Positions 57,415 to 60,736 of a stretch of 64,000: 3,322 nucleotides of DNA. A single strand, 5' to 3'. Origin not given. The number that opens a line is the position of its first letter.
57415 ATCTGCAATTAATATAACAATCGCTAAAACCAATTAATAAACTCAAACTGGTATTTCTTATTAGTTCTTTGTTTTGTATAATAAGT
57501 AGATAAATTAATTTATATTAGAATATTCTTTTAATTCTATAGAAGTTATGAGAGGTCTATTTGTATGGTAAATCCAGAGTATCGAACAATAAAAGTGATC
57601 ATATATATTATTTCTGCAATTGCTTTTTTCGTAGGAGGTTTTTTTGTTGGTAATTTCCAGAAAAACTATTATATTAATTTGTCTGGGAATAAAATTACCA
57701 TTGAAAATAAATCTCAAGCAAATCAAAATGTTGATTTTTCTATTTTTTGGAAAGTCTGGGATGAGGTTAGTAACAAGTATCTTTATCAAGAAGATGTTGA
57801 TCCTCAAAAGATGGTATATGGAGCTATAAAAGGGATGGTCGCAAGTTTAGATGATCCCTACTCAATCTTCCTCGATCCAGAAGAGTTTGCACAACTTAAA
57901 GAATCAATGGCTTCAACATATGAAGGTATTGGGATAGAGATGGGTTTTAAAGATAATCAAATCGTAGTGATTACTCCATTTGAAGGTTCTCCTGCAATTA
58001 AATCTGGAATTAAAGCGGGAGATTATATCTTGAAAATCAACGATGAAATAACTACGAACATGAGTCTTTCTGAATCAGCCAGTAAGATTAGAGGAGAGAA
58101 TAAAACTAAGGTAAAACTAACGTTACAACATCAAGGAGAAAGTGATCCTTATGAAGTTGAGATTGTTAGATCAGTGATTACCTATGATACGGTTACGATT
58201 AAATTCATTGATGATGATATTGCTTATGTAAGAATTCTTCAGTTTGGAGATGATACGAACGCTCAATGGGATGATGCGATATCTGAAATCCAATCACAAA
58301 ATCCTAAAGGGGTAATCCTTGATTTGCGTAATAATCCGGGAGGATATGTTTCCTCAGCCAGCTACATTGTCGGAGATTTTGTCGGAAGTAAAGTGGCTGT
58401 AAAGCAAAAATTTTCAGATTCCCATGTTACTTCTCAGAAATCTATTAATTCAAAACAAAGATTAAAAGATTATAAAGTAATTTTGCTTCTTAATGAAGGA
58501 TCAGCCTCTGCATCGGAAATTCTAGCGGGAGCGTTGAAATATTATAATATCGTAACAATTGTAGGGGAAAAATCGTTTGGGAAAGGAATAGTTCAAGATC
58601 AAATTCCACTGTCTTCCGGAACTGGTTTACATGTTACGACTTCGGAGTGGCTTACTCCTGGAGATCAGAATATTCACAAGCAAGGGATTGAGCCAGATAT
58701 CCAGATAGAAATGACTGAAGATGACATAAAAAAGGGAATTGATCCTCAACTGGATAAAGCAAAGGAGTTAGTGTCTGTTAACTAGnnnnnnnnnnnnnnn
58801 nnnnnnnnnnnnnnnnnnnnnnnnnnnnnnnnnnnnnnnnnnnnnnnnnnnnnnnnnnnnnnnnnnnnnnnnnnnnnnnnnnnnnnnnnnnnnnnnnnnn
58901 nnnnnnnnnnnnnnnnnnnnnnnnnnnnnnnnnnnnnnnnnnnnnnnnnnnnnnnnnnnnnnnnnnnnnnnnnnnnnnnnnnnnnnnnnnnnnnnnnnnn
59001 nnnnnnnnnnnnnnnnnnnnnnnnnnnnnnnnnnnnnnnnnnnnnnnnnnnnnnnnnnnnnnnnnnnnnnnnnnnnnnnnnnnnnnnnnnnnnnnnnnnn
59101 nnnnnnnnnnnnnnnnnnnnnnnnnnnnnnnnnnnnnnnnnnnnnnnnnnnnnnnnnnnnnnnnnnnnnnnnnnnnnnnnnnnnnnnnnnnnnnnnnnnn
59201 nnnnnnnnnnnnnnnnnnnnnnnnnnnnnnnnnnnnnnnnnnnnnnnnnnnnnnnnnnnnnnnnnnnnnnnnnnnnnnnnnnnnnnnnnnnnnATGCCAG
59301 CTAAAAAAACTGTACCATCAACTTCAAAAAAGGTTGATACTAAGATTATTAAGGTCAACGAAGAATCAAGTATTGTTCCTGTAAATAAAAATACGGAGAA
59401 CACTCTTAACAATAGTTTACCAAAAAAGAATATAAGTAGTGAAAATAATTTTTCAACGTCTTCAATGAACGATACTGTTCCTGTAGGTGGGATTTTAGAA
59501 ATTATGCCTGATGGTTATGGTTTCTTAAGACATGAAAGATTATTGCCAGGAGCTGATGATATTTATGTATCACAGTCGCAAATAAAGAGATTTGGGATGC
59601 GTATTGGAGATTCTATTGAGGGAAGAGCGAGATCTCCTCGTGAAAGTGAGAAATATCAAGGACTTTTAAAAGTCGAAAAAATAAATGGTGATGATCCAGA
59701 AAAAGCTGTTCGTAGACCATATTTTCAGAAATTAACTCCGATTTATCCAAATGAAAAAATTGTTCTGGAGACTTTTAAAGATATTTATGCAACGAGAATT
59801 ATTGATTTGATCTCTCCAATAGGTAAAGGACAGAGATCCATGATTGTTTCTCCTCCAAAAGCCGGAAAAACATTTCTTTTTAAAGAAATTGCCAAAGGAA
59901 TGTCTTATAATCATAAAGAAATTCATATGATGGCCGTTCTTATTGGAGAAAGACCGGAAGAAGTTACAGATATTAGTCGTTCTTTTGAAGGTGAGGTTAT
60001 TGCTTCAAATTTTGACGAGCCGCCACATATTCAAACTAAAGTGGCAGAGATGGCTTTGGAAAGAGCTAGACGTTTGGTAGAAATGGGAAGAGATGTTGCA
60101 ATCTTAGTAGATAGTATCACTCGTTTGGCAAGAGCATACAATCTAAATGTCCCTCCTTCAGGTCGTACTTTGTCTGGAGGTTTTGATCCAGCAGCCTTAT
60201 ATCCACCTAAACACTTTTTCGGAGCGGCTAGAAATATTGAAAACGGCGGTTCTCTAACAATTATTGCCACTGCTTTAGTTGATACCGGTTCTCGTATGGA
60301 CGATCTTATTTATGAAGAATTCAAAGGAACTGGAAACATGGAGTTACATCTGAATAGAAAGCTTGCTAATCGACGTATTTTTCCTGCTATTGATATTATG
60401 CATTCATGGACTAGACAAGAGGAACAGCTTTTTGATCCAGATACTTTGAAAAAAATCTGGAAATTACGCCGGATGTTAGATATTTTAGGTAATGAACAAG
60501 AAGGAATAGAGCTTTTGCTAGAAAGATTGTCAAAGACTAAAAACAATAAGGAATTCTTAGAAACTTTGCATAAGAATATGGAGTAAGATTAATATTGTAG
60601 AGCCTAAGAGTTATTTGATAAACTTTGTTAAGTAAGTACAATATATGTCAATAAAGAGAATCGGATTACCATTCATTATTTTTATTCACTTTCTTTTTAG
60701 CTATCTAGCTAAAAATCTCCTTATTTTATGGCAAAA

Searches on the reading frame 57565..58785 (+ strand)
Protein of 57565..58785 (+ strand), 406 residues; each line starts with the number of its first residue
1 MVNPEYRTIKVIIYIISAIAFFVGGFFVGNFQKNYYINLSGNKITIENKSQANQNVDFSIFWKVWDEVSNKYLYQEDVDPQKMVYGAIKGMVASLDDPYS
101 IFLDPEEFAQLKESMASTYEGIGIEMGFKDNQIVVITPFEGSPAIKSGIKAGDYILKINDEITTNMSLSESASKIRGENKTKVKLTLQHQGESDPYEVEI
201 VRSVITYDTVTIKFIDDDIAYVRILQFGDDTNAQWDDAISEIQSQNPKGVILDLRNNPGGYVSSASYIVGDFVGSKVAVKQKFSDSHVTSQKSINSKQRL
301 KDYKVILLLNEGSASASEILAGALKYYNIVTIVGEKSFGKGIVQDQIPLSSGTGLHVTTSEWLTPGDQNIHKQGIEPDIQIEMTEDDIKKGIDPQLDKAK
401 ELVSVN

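Call 78: search_protein_families(library=pfam, proteins=[window:57565-58785:+], max_evalue=0.00001)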
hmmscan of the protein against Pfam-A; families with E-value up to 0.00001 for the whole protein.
window:57565-58785:+ (406 aa): 5 families
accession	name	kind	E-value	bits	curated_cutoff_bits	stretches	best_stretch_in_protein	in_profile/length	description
PF03572.23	Peptidase_S41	-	5.7e-49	166.3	24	1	218-381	1-165/165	Peptidase family S41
PF22694.1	CtpB_N-like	-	1.7e-12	48.1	27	1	36-106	19-84/85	Activating protease CtpB N-terminal domain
PF00595.29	PDZ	-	2.9e-10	40.8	23.2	1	120-188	12-81/81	PDZ domain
PF13180.12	PDZ_2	-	7.9e-10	39.3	27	1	121-199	2-79/80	PDZ domain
PF17820.7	PDZ_6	-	6.3e-08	32.7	27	1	140-188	7-53/54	PDZ domain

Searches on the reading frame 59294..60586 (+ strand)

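Call 78: search_protein_families(library=pfam, proteins=[window:59294-60586:+], max_evalue=0.00001)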
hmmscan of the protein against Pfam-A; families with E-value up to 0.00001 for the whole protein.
window:59294-60586:+ (430 aa): 2 families
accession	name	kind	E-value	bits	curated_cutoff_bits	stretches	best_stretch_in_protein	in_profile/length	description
PF07497.18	Rho_RNA_bind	-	1.1e-31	108.9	27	1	65-136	2-73/73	Rho termination factor, RNA-binding domain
PF00006.31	ATP-synt_ab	-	4.5e-29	102.1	29.5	1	167-372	2-212/213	ATP synthase alpha/beta family, nucleotide-binding domain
